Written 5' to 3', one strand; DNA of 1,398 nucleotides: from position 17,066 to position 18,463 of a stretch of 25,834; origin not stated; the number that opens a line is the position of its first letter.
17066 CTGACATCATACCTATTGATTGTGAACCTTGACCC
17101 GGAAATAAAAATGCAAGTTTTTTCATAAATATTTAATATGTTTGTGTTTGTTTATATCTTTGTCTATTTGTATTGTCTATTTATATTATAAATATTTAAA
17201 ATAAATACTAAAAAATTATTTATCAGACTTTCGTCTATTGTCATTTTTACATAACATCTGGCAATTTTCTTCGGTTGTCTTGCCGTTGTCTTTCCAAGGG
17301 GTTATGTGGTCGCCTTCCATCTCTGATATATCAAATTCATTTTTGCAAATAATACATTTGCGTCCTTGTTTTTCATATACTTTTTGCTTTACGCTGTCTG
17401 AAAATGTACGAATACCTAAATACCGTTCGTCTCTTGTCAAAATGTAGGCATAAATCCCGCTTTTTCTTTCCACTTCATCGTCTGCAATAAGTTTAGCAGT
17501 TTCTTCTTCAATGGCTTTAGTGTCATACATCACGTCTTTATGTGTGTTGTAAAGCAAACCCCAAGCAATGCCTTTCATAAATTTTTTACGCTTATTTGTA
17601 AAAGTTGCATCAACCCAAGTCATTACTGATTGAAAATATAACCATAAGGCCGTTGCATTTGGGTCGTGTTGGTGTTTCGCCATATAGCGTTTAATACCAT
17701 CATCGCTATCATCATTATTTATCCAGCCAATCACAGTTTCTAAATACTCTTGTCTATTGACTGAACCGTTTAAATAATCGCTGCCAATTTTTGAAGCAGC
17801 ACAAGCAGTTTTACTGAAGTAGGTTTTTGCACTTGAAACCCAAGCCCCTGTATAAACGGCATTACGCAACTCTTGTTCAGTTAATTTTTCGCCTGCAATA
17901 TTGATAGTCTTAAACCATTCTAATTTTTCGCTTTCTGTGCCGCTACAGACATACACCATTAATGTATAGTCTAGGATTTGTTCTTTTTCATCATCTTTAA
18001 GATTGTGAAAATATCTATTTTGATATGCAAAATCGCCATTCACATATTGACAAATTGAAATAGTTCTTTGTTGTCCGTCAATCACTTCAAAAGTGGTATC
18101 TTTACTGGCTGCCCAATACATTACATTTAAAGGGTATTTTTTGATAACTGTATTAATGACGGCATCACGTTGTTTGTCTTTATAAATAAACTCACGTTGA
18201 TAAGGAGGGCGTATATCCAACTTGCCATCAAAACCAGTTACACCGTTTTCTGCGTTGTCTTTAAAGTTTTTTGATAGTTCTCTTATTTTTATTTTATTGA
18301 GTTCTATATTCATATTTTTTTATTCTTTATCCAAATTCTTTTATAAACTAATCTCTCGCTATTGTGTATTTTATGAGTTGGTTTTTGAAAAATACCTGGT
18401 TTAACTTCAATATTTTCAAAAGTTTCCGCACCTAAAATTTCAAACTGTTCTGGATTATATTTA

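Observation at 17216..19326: Translationally coupled EcoRI-like N6A methyltransferase plus DUF262(ParB/GmrS-like)-HNH nuclease: a restriction-modification-like module of unusual architecture, inserted between fabD and clpX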

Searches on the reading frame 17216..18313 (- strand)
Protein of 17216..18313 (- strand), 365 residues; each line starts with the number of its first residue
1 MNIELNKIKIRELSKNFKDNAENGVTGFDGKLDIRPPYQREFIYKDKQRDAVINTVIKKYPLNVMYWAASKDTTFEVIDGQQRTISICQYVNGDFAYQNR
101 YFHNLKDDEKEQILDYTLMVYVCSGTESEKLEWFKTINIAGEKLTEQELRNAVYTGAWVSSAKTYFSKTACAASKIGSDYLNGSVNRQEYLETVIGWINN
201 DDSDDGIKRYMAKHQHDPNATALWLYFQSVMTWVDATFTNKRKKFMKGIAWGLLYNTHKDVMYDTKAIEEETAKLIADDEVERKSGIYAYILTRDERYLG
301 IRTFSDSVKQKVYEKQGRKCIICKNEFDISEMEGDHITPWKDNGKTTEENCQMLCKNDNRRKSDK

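Call 3: search_protein_families(library=pfam, proteins=[window:17216-18313:-], max_evalue=0.01)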
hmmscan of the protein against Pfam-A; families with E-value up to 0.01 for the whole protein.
window:17216-18313:- (365 aa): 3 families
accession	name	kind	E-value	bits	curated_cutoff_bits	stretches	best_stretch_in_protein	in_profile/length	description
PF03235.19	GmrSD_N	-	3.5e-20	73.4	33.2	1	33-154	12-198/199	GmrSD restriction endonuclease, N-terminal domain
PF01844.29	HNH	-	2.7e-13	50.3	21.4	1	320-365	1-47/47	HNH endonuclease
PF14279.12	HNH_5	-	8.7e-05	22.8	27.5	1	320-363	1-44/56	HNH endonuclease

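Call 4: search_protein_families(library=padloc, proteins=[window:17216-18313:-], max_evalue=0.01)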
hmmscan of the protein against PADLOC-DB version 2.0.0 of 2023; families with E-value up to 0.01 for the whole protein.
window:17216-18313:- (365 aa): 8 families
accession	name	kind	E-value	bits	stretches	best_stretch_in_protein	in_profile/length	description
PDLC03418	REase_II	-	3.2e-132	439.2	1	1-365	1-372/372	Type II restriction enzyme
PDLC03877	NsnA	-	3.7e-28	96.9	1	29-167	62-213/385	-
PDLC04027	PD-T4-2_A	-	4e-15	53.7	1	30-282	50-336/363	-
PDLC04150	HEC-05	-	0.00021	18.3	0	36-70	25-60/583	-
PDLC03566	REase_II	-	0.00026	18.6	1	296-363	90-160/235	Type II restriction enzyme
PDLC04151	HEC-05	-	0.0015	15.3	0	70-107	109-146/600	-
PDLC00353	PtuB1|PtuB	-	0.0016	16.3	1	304-340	37-73/196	Unknown function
PDLC00322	PtuB1|PtuB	-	0.0066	14.3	0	107-130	70-93/215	Unknown function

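Call 5: search_protein_families(library=ncbifam, proteins=[window:17216-18313:-], max_evalue=0.01)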
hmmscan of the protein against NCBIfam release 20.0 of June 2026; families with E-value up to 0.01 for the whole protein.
window:17216-18313:- (365 aa): 2 families
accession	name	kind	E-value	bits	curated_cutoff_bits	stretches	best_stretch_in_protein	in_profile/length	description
NF040563.1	guided_IscB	equivalog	3.9e-06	26.2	175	1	307-364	182-237/314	RNA-guided endonuclease IscB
NF049971.1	CRISPR_Cas9d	exception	2.4e-05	23.2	375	1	305-365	533-596/986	type II CRISPR RNA-guided endonuclease Cas9d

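Call 6: find_homologous_proteins(query=window:17216-18313:-, max_evalue=0.00001)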
Query window:17216-18313:- (365 aa): 8000 proteins with E <= 0.00001 among 8000 candidates; the best 120 are listed.
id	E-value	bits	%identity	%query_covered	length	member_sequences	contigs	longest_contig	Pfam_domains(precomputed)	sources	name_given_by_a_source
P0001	1.5e-245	832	99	100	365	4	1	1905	PF01844.30,PF03235.20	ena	-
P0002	5.2e-237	804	95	100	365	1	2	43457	PF01844.30,PF03235.20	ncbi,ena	-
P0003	2.5e-216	736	87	100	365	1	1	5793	PF01844.30,PF03235.20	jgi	jgi:hypothetical protein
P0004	8.8e-216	734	87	100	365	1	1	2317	PF01844.30,PF03235.20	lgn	-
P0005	4.6e-215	731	87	100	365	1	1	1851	PF01844.30,PF03235.20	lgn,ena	-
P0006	1.0e-214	730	87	100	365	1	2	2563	PF01844.30,PF03235.20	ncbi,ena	-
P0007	1.9e-214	729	86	100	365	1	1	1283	PF01844.30,PF03235.20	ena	-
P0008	9.0e-213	724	86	100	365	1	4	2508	PF01844.30,PF03235.20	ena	-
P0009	4.5e-212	722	86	100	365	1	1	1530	PF01844.30,PF03235.20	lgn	-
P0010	6.3e-212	721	85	100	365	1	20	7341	PF01844.30,PF03235.20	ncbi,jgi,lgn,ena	jgi:hypothetical protein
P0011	1.0e-211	720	85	100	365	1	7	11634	PF01844.30,PF03235.20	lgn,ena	-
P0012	1.1e-211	720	85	100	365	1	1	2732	PF01844.30,PF03235.20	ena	-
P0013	1.2e-211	720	85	100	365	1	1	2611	PF01844.30,PF03235.20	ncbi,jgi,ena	jgi:hypothetical protein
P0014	2.2e-211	719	85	100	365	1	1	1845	PF01844.30,PF03235.20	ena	-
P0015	2.4e-211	719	85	100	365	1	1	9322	PF01844.30,PF03235.20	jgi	-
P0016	2.4e-211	719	85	99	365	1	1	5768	PF01844.30,PF03235.20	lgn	-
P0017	3.1e-211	719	85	100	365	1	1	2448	PF01844.30,PF03235.20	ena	-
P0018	1.5e-210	717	85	100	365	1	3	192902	PF01844.30,PF03235.20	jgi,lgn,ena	jgi:hypothetical protein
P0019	2.1e-210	716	84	100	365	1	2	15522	PF01844.30,PF03235.20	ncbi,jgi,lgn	jgi:hypothetical protein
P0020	5.5e-210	715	84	100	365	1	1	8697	PF01844.30,PF03235.20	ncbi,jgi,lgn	jgi:hypothetical protein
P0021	1.2e-209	714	84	100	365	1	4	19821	PF01844.30,PF03235.20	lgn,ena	-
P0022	1.3e-209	714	85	100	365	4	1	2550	PF01844.30,PF03235.20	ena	-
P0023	1.5e-209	713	86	100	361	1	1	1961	PF01844.30,PF03235.20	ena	-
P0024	1.0e-208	711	84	100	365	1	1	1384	PF01844.30,PF03235.20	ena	-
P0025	2.9e-208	709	84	100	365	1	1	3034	PF01844.30,PF03235.20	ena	-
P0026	1.4e-207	707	83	100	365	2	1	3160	PF01844.30,PF03235.20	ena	-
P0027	2.1e-207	706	84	100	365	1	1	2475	PF01844.30,PF14279.13,PF03235.20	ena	-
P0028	2.2e-207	706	85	100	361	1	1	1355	PF01844.30,PF03235.20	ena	-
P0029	5.3e-207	705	84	100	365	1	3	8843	PF01844.30,PF14279.13,PF03235.20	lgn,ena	-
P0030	7.4e-207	704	83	100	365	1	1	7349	PF01844.30,PF14279.13,PF03235.20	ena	-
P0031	7.5e-207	704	83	100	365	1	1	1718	PF01844.30,PF14279.13,PF03235.20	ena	-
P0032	9.8e-207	704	84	100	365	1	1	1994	PF01844.30,PF03235.20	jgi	jgi:hypothetical protein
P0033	1.4e-206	704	84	100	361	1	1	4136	PF01844.30,PF03235.20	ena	-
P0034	2.8e-206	703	84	100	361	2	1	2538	PF01844.30,PF03235.20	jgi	jgi:hypothetical protein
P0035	2.9e-206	702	83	99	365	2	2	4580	PF01844.30,PF14279.13,PF03235.20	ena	-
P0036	5.2e-206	702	84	100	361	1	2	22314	PF01844.30,PF03235.20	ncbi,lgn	-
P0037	8.8e-206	701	84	100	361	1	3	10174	PF01844.30,PF14279.13,PF03235.20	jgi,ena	-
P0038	1.5e-205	700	84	100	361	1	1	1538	PF01844.30,PF03235.20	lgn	-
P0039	1.9e-205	700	84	100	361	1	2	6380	PF01844.30,PF03235.20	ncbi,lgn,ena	-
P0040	2.0e-205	700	84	100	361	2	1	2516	PF01844.30,PF03235.20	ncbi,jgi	-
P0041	3.2e-205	699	83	100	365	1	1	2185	PF01844.30,PF14279.13,PF03235.20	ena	-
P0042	3.3e-205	699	82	100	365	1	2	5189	PF01844.30,PF14279.13,PF03235.20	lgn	-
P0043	3.4e-205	699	84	100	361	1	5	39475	PF01844.30,PF03235.20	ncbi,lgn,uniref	ncbi:HNH endonuclease family protein [Flavobacterium sp.]|uniref:HNH endonuclease family protein n=1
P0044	4.6e-205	699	83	100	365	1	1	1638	PF01844.30,PF03235.20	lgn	-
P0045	5.4e-205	698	84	100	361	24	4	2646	PF01844.30,PF03235.20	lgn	-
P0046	5.5e-205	698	84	100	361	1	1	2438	PF01844.30,PF03235.20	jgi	jgi:HNH endonuclease/Protein of unknown function DUF262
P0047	6.7e-205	698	84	100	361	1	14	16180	PF01844.30,PF03235.20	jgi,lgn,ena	jgi:hypothetical protein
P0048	8.2e-205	698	82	100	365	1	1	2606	PF01844.30,PF14279.13,PF03235.20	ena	-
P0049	1.0e-204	697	84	100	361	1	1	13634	PF01844.30,PF03235.20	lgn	-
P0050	1.9e-204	697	84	100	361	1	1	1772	PF01844.30,PF03235.20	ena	-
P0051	2.2e-204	696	82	100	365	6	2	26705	PF01844.30,PF03235.20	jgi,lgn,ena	-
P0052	2.3e-204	696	84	100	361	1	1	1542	PF01844.30,PF03235.20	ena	-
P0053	2.6e-204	696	82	100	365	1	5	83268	PF01844.30,PF03235.20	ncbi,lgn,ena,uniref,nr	ncbi:DUF262 domain-containing protein [Flavobacterium sp.]|uniref:GmrSD restriction endonuclease dom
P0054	5.2e-204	695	82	100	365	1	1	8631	PF01844.30,PF03235.20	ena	-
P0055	6.7e-204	695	82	100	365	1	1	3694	PF01844.30,PF03235.20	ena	-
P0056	8.4e-204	694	82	100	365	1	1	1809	PF01844.30,PF14279.13,PF03235.20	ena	-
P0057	8.7e-204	694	82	100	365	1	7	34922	PF01844.30,PF03235.20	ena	-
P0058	1.1e-203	694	83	100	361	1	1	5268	PF01844.30,PF03235.20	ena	-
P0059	2.0e-203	693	82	100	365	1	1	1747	PF01844.30,PF14279.13,PF03235.20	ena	-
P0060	2.1e-203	693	82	100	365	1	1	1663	PF01844.30,PF14279.13,PF03235.20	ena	-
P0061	2.5e-203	693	82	100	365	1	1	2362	PF01844.30,PF03235.20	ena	-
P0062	9.1e-203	691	83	100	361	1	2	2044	PF01844.30,PF03235.20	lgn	-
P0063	1.1e-202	691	82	100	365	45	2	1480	PF01844.30,PF14279.13,PF03235.20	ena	-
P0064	2.4e-202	690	81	100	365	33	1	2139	PF01844.30,PF14279.13,PF03235.20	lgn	-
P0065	2.7e-202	689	82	100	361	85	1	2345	PF01844.30,PF03235.20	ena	-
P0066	2.7e-202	689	83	100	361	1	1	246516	PF01844.30,PF14279.13,PF03235.20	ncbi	ncbi:MAG: DUF262 domain-containing protein [Spirosomataceae bacterium]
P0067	3.7e-202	689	83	100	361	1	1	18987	PF01844.30,PF14279.13,PF03235.20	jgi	jgi:hypothetical protein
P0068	4.4e-202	689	81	100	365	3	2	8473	PF01844.30,PF03235.20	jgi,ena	jgi:hypothetical protein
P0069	7.5e-202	688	83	100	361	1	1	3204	PF01844.30,PF14279.13,PF03235.20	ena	-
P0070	8.4e-202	688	81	100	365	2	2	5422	PF01844.30,PF03235.20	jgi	jgi:Protein of unknown function DUF262/HNH endonuclease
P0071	1.4e-201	687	83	100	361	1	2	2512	PF01844.30,PF14279.13,PF03235.20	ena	-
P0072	6.2e-201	685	81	100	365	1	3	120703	PF01844.30,PF14279.13,PF03235.20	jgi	jgi:hypothetical protein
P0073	1.0e-200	684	82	100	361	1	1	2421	PF01844.30,PF03235.20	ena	-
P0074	2.0e-200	683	81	100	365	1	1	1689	PF01844.30,PF03235.20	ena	-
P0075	1.2e-199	681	81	100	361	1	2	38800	PF01844.30,PF03235.20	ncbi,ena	-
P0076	1.5e-199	680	82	100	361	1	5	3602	PF01844.30,PF14279.13,PF03235.20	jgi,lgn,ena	jgi:hypothetical protein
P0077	4.9e-199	679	81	100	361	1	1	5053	PF01844.30,PF14279.13,PF03235.20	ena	-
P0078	1.0e-198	678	81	100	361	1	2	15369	PF01844.30,PF14279.13,PF03235.20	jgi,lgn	jgi:hypothetical protein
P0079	7.1e-198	675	81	100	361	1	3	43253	PF01844.30,PF14279.13,PF03235.20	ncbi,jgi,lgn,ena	jgi:hypothetical protein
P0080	1.3e-197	674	81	100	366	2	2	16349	PF01844.30,PF14279.13,PF03235.20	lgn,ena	-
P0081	2.5e-197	673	81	100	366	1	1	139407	PF01844.30,PF14279.13,PF03235.20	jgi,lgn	jgi:hypothetical protein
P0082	8.6e-197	671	80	100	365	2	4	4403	PF01844.30,PF03235.20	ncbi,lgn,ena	-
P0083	1.2e-196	671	81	100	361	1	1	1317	PF01844.30,PF03235.20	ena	-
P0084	1.2e-196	671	81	100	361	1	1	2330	PF01844.30,PF03235.20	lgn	-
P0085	1.2e-196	671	81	100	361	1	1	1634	PF01844.30,PF03235.20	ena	-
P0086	1.3e-196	671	81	100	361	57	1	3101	PF01844.30,PF03235.20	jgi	jgi:hypothetical protein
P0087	1.4e-196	671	81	100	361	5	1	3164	PF01844.30,PF03235.20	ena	-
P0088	1.6e-196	670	81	100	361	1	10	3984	PF01844.30,PF03235.20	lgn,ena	-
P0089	1.7e-196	670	81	100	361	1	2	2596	PF01844.30,PF03235.20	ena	-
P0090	1.7e-196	670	81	100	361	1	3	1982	PF01844.30,PF03235.20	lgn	-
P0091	1.7e-196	670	81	100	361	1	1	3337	PF01844.30,PF03235.20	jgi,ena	-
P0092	3.5e-196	669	81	100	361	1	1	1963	PF01844.30,PF03235.20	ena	-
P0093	4.3e-196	669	81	100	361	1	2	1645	PF01844.30,PF03235.20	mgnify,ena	mgnify:FL=1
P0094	4.9e-196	669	80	100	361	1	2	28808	PF01844.30,PF03235.20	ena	-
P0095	5.7e-196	669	80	100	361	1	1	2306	PF01844.30,PF14279.13,PF03235.20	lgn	-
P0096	5.8e-196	669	81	100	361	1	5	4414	PF01844.30,PF03235.20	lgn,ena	-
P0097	6.6e-196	668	81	100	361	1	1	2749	PF01844.30,PF03235.20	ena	-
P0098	7.5e-196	668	81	100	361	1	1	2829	PF01844.30,PF03235.20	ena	-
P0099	7.6e-196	668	81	100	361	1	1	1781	PF01844.30,PF03235.20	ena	-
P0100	7.9e-196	668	81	100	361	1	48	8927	PF01844.30,PF03235.20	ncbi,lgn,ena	-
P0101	8.9e-196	668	81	100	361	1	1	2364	PF01844.30,PF03235.20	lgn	-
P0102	8.9e-196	668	81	100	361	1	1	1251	PF01844.30,PF03235.20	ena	-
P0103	9.1e-196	668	81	100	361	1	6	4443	PF01844.30,PF03235.20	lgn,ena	-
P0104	9.6e-196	668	81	100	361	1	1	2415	PF01844.30,PF03235.20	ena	-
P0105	1.0e-195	668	81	100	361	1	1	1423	PF01844.30,PF03235.20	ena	-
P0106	1.0e-195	668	81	100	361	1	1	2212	PF01844.30,PF03235.20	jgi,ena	jgi:hypothetical protein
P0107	1.1e-195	668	81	100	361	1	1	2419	PF01844.30,PF03235.20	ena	-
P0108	1.2e-195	668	81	100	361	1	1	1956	PF01844.30,PF03235.20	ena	-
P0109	1.5e-195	667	81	100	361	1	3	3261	PF01844.30,PF03235.20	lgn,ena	-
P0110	1.5e-195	667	81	100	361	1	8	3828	PF01844.30,PF03235.20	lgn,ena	-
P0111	1.6e-195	667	80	100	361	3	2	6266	PF01844.30,PF03235.20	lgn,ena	-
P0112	1.7e-195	667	81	100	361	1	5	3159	PF01844.30,PF03235.20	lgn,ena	-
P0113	1.7e-195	667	81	100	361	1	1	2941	PF01844.30,PF03235.20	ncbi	-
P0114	1.7e-195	667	81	100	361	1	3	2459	PF01844.30,PF03235.20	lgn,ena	-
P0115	1.8e-195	667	80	100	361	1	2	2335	PF01844.30,PF03235.20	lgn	-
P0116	2.1e-195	667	81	100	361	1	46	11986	PF01844.30,PF03235.20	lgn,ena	-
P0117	2.3e-195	667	81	100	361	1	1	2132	PF01844.30,PF03235.20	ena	-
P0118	2.3e-195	667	81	100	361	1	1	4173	PF01844.30,PF03235.20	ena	-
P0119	2.3e-195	667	81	100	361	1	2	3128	PF01844.30,PF03235.20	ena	-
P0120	3.2e-195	666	81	100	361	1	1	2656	PF01844.30,PF03235.20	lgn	-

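Call 7: search_solved_structures(query=window:17216-18313:-, max_evalue=0.01, show_alignments=2)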
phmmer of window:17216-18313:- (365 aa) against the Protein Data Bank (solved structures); distinct sequences matched with E-value up to 0.01: 0.

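Call 10: find_encoding_contigs(protein=P0002, flank=10000, max_places=4)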
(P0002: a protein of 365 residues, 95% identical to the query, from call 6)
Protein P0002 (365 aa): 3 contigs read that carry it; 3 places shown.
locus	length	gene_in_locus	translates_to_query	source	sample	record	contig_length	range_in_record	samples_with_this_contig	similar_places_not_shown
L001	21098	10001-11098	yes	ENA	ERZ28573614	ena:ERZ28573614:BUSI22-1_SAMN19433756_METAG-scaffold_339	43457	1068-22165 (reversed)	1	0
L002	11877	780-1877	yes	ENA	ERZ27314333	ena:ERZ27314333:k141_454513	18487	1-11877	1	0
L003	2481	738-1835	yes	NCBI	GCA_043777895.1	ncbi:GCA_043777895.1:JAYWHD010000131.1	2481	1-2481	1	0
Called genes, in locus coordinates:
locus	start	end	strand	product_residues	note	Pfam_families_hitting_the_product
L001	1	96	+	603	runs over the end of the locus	PF00009:GTP_EFTU, PF01926:MMR_HSR1 (weak), PF22042:EF-G_D2 (weak), PF03144:GTP_EFTU_D2, PF00679:EFG_C, PF21018:BipA_C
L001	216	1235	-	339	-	PF01171:ATP_bind_3, PF09179:TilS (weak)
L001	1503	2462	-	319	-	PF03255:ACCA, PF01039:Carboxyl_trans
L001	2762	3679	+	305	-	-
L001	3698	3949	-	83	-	-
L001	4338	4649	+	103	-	-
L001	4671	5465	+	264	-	PF01026:TatD_DNase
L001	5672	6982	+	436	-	PF05697:Trigger_N, PF00254:FKBP_C, PF05698:Trigger_C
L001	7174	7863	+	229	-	PF00574:CLP_protease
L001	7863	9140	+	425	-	PF06689:zf-C4_ClpX, PF01078:Mg_chelatase (faint), PF05496:RuvB_N (weak), PF13401:AAA_22 (weak), PF00004:AAA, PF07724:AAA_2, PF07728:AAA_5 (weak), PF10431:ClpB_D2-small, +1 more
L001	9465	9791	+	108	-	-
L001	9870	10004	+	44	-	-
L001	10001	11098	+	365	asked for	PF03235:GmrSD_N, PF01844:HNH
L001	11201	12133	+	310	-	PF00698:Acyl_transf_1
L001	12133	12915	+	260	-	PF00106:adh_short, PF08659:KR, PF13561:adh_short_C2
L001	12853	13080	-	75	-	-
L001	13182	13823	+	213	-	PF05494:MlaC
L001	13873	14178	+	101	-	-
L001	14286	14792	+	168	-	PF00578:AhpC-TSA, PF08534:Redoxin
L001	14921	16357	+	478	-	PF01145:Band_7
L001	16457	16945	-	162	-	PF11463:R-HINP1I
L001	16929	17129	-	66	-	-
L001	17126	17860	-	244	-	PF13020:NOV_C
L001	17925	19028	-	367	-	PF02540:NAD_synthase (faint), PF03054:tRNA_Me_trans, PF20259:tRNA_Me_trans_M, PF20258:tRNA_Me_trans_C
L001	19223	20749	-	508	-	PF01336:tRNA_anti-codon, PF00152:tRNA-synt_2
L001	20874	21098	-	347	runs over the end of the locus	PF03462:PCRF, PF00472:RF-1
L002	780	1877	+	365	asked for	PF03235:GmrSD_N, PF01844:HNH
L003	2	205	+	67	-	?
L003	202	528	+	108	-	-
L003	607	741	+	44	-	-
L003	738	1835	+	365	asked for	PF03235:GmrSD_N, PF01844:HNH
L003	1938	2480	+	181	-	?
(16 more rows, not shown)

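Call 11: find_encoding_contigs(protein=P0066, flank=6000, max_places=2)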
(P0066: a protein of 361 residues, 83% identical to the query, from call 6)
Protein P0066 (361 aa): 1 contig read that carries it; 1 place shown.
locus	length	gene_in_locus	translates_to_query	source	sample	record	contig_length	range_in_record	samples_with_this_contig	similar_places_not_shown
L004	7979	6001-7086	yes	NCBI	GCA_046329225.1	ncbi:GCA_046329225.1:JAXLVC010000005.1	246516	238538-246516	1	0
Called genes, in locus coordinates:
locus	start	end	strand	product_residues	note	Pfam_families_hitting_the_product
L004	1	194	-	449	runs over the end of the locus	PF12698:ABC2_membrane_3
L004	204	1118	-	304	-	PF00005:ABC_tran, PF13304:AAA_21, PF13732:DrrA1-3_C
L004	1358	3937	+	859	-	PF00912:Transgly, PF28500:PBP_middle, PF00905:Transpeptidase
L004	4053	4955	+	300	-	PF10162:G8 (weak)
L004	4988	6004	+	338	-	PF13651:EcoRI_methylase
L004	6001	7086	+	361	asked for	PF03235:GmrSD_N, PF01844:HNH, PF14279:HNH_5 (weak)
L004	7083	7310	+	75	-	-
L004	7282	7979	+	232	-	PF03235:GmrSD_N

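Call 12: find_encoding_contigs(protein=P0018, flank=6000, max_places=2)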
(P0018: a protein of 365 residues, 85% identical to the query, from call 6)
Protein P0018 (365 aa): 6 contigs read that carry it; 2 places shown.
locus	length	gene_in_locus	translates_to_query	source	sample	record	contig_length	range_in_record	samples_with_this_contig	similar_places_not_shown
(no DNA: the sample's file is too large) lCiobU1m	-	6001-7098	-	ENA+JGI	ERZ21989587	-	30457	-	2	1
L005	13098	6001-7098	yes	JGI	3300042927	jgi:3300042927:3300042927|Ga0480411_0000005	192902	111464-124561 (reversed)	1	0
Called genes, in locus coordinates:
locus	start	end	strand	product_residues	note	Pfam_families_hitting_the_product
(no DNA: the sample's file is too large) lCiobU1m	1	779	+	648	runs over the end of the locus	PF07676:PD40 (faint), PF13620:CarboxypepD_reg (faint), PF00691:OmpA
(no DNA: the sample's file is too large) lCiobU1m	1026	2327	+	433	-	PF17293:Arm-DNA-bind_5 (weak), PF13102:Phage_int_SAM_5, PF00589:Phage_integrase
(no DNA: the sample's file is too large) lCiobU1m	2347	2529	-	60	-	-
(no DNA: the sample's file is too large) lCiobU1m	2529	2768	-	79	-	-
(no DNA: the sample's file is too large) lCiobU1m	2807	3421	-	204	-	-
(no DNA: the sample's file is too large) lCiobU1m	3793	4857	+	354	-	PF13651:EcoRI_methylase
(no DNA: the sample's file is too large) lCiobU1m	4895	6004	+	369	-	PF13651:EcoRI_methylase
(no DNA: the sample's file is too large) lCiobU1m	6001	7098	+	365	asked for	PF03235:GmrSD_N, PF01844:HNH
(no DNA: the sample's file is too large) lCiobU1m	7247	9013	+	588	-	PF03235:GmrSD_N, PF07510:GmrSD_C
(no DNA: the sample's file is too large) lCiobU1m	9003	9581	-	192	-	-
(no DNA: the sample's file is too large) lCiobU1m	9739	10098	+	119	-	-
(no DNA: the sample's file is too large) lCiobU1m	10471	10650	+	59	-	-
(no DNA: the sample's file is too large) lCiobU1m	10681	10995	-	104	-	-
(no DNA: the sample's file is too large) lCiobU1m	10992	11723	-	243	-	PF00239:Resolvase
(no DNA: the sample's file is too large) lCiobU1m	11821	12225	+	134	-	-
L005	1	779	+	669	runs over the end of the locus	PF07676:PD40 (faint), PF13620:CarboxypepD_reg (faint), PF00691:OmpA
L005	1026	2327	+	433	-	PF17293:Arm-DNA-bind_5 (weak), PF13102:Phage_int_SAM_5, PF00589:Phage_integrase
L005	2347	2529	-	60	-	-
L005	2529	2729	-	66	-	-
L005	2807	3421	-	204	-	-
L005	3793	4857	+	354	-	PF13651:EcoRI_methylase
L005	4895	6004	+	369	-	PF13651:EcoRI_methylase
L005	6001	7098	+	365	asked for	PF03235:GmrSD_N, PF01844:HNH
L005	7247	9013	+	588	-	PF03235:GmrSD_N, PF07510:GmrSD_C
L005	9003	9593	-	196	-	-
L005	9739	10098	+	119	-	-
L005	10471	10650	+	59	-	-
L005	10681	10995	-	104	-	-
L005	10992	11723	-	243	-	PF00239:Resolvase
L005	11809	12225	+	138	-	-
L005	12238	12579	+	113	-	-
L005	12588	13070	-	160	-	-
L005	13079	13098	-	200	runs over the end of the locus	-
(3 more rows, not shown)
